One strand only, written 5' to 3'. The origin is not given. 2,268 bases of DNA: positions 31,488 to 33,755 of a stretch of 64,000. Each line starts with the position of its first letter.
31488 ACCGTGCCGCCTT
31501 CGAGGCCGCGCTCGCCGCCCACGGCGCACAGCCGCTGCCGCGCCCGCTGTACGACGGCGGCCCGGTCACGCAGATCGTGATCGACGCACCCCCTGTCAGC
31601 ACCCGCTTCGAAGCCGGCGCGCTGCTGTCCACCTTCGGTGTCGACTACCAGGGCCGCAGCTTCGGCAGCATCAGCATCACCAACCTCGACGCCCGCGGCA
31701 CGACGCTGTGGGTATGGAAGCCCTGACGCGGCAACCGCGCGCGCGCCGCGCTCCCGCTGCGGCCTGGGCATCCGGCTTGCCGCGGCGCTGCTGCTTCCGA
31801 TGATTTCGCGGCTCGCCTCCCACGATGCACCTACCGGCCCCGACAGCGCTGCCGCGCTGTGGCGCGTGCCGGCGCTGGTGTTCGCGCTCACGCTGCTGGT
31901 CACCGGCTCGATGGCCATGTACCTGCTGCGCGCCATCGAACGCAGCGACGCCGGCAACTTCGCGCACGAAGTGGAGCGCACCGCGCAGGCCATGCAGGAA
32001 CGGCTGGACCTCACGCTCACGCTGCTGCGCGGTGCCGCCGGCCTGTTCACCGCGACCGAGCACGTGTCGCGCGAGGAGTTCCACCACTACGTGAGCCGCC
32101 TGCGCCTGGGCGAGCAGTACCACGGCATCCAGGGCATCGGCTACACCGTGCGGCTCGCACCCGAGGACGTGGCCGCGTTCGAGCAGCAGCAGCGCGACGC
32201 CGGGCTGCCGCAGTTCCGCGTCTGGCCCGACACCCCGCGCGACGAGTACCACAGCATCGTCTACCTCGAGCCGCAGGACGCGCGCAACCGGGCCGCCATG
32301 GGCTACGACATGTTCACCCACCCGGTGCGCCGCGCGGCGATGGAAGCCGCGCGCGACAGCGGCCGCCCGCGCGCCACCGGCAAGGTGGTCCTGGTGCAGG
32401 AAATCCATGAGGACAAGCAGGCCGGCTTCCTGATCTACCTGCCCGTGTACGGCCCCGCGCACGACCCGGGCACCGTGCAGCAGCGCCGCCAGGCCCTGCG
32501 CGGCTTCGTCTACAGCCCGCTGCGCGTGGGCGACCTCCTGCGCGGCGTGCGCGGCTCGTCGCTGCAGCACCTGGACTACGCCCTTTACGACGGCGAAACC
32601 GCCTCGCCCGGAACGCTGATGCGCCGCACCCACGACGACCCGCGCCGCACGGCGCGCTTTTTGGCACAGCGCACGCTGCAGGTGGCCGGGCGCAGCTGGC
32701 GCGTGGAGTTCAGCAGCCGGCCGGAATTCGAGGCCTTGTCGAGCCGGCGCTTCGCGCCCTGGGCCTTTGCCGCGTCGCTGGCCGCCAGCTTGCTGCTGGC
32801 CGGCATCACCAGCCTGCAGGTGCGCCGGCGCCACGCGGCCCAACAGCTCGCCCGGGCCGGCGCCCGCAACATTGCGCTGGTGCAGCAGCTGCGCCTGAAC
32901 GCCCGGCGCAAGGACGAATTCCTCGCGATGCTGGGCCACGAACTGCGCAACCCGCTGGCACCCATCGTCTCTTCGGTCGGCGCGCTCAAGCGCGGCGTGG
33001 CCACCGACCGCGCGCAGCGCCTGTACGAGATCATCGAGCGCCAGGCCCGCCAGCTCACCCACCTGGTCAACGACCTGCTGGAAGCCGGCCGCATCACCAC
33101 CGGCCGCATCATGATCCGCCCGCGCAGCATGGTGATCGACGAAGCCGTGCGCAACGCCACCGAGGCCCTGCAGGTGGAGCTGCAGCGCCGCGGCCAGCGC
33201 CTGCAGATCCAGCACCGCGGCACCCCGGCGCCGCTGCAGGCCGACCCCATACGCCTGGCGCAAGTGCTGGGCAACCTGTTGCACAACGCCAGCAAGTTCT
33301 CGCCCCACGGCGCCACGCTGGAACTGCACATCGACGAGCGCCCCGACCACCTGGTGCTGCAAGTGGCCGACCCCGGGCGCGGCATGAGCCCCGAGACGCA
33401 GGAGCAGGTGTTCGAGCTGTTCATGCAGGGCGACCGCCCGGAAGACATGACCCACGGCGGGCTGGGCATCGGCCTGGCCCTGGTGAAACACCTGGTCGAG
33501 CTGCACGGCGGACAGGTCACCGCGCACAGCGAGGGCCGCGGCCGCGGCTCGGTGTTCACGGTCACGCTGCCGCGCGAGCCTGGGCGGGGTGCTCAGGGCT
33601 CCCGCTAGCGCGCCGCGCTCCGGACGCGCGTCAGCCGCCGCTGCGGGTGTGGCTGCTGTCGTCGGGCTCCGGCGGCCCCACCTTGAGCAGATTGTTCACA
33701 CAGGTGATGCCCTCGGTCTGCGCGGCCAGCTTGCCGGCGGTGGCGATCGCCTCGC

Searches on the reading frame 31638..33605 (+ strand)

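Call 109: search_protein_families(library=pfam, proteins=[window:31638-33605:+], max_evalue=0.0001)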
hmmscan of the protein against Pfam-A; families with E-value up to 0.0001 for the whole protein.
window:31638-33605:+ (656 aa): 3 families
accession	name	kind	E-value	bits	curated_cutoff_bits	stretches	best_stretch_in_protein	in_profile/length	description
PF03924.19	CHASE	-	6e-67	225.5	25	1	141-328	1-188/189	CHASE domain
PF02518.31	HATPase_c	-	7.4e-27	94.4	26.4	1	536-647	2-110/111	Histidine kinase-, DNA gyrase B-, and HSP90-like ATPase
PF00512.31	HisKA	-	2.2e-15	56.9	26.9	1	425-489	2-66/66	His Kinase A (phospho-acceptor) domain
